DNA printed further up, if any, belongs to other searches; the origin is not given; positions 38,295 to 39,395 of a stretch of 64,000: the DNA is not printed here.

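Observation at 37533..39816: thyA divergently paired with a CofE-like gamma-glutamyl-ligase-family gene overlapping a DHFR-like (RibD_C) reductase gene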

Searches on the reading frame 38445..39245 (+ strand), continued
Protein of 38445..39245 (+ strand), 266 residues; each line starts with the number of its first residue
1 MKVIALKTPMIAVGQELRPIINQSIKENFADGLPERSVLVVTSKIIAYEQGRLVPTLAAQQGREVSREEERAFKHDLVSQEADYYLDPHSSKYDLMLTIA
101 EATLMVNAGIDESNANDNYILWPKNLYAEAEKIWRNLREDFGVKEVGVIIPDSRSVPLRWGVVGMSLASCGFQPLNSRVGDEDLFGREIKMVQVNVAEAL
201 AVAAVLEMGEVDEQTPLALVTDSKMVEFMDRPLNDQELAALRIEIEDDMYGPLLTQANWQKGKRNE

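Call 30: search_solved_structures(query=A1, max_evalue=0.001, show_alignments=2)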
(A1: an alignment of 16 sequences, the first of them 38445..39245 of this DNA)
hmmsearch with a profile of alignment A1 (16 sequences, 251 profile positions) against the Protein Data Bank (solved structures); distinct sequences matched with E-value up to 0.001: 3.
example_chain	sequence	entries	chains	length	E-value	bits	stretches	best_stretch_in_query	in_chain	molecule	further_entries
2g9i_A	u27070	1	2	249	4.7e-28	101.8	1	9-208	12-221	F420-0:gamma-glutamyl ligase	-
7uld_A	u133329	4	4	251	4.8e-28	101.7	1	9-208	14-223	Coenzyme F420:L-glutamate ligase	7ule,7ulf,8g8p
2phn_A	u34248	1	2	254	5e-28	101.7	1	9-208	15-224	F420-0:gamma-glutamyl ligase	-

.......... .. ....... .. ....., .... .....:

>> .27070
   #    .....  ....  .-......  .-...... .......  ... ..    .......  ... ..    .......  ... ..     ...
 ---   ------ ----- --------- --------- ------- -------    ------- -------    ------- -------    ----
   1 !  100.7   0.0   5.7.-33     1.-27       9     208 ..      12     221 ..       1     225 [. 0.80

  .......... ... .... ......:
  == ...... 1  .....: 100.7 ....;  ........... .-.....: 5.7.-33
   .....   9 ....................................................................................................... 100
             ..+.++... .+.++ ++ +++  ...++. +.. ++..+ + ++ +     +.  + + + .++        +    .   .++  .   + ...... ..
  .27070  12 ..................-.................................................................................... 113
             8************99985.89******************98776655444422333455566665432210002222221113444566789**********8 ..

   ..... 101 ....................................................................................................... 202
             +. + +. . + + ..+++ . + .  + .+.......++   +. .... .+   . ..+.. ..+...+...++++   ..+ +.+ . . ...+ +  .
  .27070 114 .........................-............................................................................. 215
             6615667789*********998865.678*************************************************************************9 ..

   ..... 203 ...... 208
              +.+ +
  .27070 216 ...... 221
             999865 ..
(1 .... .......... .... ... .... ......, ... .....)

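Call 33: find_encoding_contigs(protein=P0098, flank=5000, max_places=3)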
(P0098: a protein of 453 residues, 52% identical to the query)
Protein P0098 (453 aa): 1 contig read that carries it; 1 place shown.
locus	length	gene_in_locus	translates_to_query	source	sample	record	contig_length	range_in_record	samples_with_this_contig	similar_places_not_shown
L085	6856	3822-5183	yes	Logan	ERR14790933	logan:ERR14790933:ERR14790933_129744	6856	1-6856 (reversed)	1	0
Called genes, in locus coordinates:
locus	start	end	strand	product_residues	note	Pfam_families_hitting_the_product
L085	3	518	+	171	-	?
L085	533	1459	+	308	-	PF00383:dCMP_cyt_deam_1, PF14437:MafB19-deam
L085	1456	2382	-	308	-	PF00056:Ldh_1_N, PF02866:Ldh_1_C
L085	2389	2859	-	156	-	PF01230:HIT (weak)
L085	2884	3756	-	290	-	PF00303:Thymidylat_synt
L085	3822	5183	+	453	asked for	PF01996:F420_ligase, PF00186:DHFR_1, PF01872:RibD_C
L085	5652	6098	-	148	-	PF13420:Acetyltransf_4 (weak)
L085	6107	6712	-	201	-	PF00753:Lactamase_B, PF19583:ODP (faint), PF12706:Lactamase_B_2 (weak)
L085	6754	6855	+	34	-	?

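Call 41: search_protein_families(library=ncbifam, alignment_id=A1, max_evalue=0.001)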
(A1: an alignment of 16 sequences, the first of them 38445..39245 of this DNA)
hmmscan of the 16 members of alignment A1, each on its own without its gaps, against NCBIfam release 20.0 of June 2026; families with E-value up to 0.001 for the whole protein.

A. member 1, window:38445-39245:+ (266 aa): 4 families
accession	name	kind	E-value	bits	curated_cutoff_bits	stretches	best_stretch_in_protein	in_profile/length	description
TIGR04132.1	intra_fol_E_lig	hypoth_equivalog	3.8e-68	229.4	350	1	1-261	1-241/241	putative folate metabolism gamma-glutamate ligase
TIGR01916.1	F420_cofE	equivalog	3.9e-33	114.9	180.65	1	2-225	2-223/244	coenzyme F420-0:L-glutamate ligase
NF009809.0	PRK13293.1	equivalog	6.2e-31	107.7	274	1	1-228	3-225/253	coenzyme F420-0:L-glutamate ligase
NF009810.0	PRK13294.1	equivalog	5e-24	85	304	1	12-250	25-242/449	coenzyme F420-0:L-glutamate ligase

B. families by the number of members that match (of 16 scanned): 4 families
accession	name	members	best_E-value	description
TIGR04132.1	intra_fol_E_lig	16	3.5e-82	putative folate metabolism gamma-glutamate ligase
TIGR01916.1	F420_cofE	16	3.6e-38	coenzyme F420-0:L-glutamate ligase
NF009809.0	PRK13293.1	16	8.8e-37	coenzyme F420-0:L-glutamate ligase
NF009810.0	PRK13294.1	16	1e-30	coenzyme F420-0:L-glutamate ligase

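Call 49: find_homologous_proteins(query=P0098, max_evalue=1e-20)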
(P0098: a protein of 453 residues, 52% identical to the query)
Query P0098 (453 aa): 365 proteins with E <= 1e-20 among 8000 candidates; the best 120 are listed.
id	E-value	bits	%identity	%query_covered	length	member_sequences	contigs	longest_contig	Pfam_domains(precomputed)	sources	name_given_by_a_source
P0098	0.0e+0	1024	100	100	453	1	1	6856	PF00186.25,PF01872.23,PF01996.22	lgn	-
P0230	9.3e-156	537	90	59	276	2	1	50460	PF01996.22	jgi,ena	jgi:F420-0:gamma-glutamyl ligase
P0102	1.7e-141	490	81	60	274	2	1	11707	PF01996.22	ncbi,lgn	-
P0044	1.9e-138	480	79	60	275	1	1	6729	PF01996.22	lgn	-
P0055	1.1e-131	458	76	59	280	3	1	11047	PF01996.22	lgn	-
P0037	9.9e-131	454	75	59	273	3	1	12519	PF01996.22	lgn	-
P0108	3.0e-130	453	74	60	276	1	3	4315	PF01996.22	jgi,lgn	-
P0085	1.1e-129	451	74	59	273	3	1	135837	PF01996.22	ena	-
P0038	3.3e-129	449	75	59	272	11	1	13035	PF01996.22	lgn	-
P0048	2.3e-127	443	75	59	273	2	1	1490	PF01996.22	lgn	-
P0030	6.4e-127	442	74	59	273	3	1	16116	PF01996.22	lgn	-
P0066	4.7e-125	436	73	59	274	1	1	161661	PF01996.22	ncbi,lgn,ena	-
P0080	1.9e-124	434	75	59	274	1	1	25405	PF01996.22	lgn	-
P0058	7.9e-124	432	72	59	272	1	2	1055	PF01996.22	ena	-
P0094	9.2e-124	431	72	59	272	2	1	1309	PF01996.22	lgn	-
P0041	1.8e-123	431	71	60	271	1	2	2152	PF01996.22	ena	-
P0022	2.3e-123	430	72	59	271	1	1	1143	PF01996.22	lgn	-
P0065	1.2e-122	428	73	59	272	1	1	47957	PF01996.22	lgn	-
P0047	1.3e-120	421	71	59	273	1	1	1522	PF01996.22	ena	-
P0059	2.4e-120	420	71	59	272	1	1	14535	PF01996.22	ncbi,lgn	-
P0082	3.0e-119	417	69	59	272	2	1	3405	PF01996.22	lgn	-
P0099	2.0e-118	414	68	59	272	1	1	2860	PF01996.22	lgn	-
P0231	5.2e-118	413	69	59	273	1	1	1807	PF01996.22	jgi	-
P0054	8.5e-114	399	68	59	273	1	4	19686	PF01996.22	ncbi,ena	-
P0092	1.8e-113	398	66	59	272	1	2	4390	PF01996.22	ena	-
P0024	3.9e-113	396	67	59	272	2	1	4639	PF01996.22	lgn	-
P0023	7.3e-113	396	64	60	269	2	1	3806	PF01996.22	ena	-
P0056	4.2e-112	393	66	59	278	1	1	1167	PF01996.22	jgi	jgi:F420-0:gamma-glutamyl ligase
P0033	9.8e-111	389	65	59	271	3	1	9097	PF01996.22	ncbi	-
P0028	1.6e-109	385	64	59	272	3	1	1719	PF01996.22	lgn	-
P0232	1.5e-108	381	64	59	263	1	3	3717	PF01996.22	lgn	-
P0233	1.9e-108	381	66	59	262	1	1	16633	PF01996.22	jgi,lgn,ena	-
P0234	2.4e-108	381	66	59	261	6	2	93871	PF01996.22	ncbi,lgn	-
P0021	3.3e-108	380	66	59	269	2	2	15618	PF01996.22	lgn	-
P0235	8.6e-107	376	63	59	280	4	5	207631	PF01996.22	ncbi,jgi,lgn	-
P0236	8.7e-107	376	64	60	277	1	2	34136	PF01996.22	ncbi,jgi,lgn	jgi:coenzyme F420-0:L-glutamate ligase/coenzyme F420-1:gamma-L-glutamate ligase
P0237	4.8e-106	373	66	59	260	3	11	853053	PF01996.22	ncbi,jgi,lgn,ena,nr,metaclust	ncbi:MAG: polymerase III beta clamp subunit protein [Candidatus Pacebacteria bacterium GW2011_GWF2_3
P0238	7.4e-106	372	63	59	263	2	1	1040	PF01996.22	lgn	-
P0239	2.7e-105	371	63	59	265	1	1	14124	PF01996.22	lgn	-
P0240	2.8e-105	371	66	59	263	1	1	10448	PF01996.22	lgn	-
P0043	3.7e-105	370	62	59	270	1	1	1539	PF01996.22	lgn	-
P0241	2.1e-104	368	65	59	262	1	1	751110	PF01996.22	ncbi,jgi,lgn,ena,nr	ncbi:coenzyme F420-0:L-glutamate ligase [Patescibacteria group bacterium]|nr:coenzyme F420-0:L-gluta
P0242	1.3e-103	365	63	59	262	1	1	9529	PF01996.22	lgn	-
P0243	1.4e-103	365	63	59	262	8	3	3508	PF01996.22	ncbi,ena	-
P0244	2.9e-103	364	62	59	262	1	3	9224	PF01996.22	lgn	-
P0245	3.7e-103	364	63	59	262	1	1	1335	PF01996.22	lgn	-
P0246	3.7e-103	364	63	60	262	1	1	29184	PF01996.22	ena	-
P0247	6.1e-103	363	63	59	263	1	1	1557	PF01996.22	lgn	-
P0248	9.6e-103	362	62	59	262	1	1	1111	PF01996.22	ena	-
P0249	9.8e-103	362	64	59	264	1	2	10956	PF01996.22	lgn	-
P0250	1.1e-102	362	63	59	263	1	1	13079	PF01996.22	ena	-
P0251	2.7e-102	361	62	59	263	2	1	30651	PF01996.22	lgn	-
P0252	3.6e-102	360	62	59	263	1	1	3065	PF01996.22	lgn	-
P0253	6.6e-102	359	63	59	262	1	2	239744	PF01996.22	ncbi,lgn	-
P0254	6.9e-102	359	62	59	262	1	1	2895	PF01996.22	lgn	-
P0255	8.9e-102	359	63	59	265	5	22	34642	PF01996.22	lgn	-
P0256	3.4e-101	357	62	59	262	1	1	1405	PF01996.22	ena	-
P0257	4.7e-101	357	64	59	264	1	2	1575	PF01996.22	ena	-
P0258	5.0e-99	350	61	59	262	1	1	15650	PF01996.22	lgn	-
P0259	5.0e-83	297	53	62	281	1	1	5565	PF01996.22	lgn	-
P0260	6.7e-83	297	53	60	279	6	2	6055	PF01996.22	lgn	-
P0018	7.5e-82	293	54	60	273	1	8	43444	PF01996.22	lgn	-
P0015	7.6e-82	293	56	55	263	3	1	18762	PF01996.22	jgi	-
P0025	1.6e-81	292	52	60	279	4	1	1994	PF01996.22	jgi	-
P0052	3.4e-81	291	53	60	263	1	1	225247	PF01996.22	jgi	jgi:F420-0:gamma-glutamyl ligase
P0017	5.3e-81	291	52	60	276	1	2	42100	PF01996.22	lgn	-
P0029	1.7e-79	286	53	59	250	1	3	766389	PF01996.22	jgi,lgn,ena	-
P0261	7.9e-78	280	52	60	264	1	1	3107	PF01996.22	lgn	-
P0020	1.0e-76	276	54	60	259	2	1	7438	PF01996.22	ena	-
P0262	1.3e-76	276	52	60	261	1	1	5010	PF01996.22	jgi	jgi:F420-0:gamma-glutamyl ligase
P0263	6.6e-76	274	53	59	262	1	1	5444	PF01996.22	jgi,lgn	jgi:F420-0:gamma-glutamyl ligase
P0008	1.6e-75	273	53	59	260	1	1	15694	PF01996.22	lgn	-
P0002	2.2e-75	272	53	59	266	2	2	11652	PF01996.22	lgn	-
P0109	2.7e-75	272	51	59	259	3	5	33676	PF01996.22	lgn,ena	-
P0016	1.1e-74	270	54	59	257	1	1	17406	PF01996.22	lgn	-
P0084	2.1e-74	269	52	59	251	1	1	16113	PF01996.22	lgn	-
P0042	2.9e-74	268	54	59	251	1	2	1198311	PF01996.22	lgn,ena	-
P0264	3.6e-74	268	55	58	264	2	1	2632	PF01996.22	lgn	-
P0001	4.0e-74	268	52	59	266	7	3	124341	PF01996.22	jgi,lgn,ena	-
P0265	2.6e-73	265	50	59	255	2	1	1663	PF01996.22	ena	-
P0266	3.0e-73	265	51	59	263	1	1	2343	PF01996.22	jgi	-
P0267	3.2e-73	265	50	59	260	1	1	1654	PF01996.22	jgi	jgi:dihydrofolate synthase / folylpolyglutamate synthase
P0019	4.1e-73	265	52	60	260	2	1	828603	PF01996.22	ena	-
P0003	4.1e-73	265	51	59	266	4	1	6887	PF01996.22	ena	-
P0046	5.0e-73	264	51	60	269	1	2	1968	PF01996.22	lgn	-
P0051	1.3e-72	263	52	59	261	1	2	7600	PF01996.22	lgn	-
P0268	1.6e-72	263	51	59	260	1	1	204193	PF01996.22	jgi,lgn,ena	-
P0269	1.8e-72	263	51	59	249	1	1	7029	PF01996.22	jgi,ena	-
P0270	2.2e-72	262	51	59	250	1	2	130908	PF01996.22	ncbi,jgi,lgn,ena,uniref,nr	ncbi:putative folate metabolism gamma-glutamate ligase [Candidatus Beckwithbacteria bacterium CG10_b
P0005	4.9e-72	261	51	59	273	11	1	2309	PF01996.22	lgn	-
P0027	5.9e-72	261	51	58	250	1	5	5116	PF01996.22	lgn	-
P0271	6.6e-72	261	49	60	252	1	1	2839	PF01996.22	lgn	-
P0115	1.0e-71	260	47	63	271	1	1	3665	PF01996.22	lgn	-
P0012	1.4e-71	260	52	59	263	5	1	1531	PF01996.22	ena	-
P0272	1.4e-71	260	51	59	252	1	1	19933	PF01996.22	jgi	jgi:putative folate metabolism gamma-glutamate ligase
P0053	1.6e-71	259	50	59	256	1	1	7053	PF01996.22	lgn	-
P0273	8.6e-71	257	50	60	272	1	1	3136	PF01996.22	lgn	-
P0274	1.1e-70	257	51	60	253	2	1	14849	PF01996.22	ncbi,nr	ncbi:MAG TPA: coenzyme F420-0:L-glutamate ligase [Candidatus Woesebacteria bacterium]|nr:coenzyme F4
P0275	1.2e-70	256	48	60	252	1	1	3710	PF01996.22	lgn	-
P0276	1.4e-70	256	51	59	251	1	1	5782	PF01996.22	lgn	-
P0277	2.4e-70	255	52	59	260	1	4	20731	PF01996.22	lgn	-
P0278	2.5e-70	255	49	60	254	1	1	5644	PF01996.22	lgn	-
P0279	2.5e-70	255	50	59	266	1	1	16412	PF01996.22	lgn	-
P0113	3.6e-70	255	49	60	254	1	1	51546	PF01996.22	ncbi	-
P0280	7.0e-70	254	49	58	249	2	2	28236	PF01996.22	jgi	-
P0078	8.4e-70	254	49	60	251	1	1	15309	PF01996.22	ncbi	ncbi:coenzyme F420-0:L-glutamate ligase [Patescibacteria group bacterium]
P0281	1.7e-69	253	51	60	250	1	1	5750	PF01996.22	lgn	-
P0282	3.0e-69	252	49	60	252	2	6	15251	PF01996.22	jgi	jgi:putative folate metabolism gamma-glutamate ligase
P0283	3.3e-69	252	49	60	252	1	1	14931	PF01996.22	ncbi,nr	ncbi:MAG: coenzyme F420-0:L-glutamate ligase [bacterium]|nr:coenzyme F420-0:L-glutamate ligase [bact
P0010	5.2e-69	251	51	59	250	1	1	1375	PF01996.22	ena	-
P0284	5.6e-69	251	47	60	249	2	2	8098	PF01996.22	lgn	-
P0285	5.7e-69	251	47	60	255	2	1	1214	PF01996.22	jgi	-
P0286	1.0e-68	250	49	58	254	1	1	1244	PF01996.22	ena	-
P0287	1.1e-68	250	48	58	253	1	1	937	PF01996.22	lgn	-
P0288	1.2e-68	250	47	60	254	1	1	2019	PF01996.22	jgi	jgi:dihydrofolate synthase / folylpolyglutamate synthase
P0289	1.2e-68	250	49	60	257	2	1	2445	PF01996.22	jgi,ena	-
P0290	1.3e-68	250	49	59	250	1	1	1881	PF01996.22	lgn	-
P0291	1.4e-68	250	48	60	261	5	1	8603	PF01996.22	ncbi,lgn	-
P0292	1.6e-68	249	49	59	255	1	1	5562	PF01996.22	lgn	-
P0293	2.4e-68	249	47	60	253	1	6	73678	PF01996.22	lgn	-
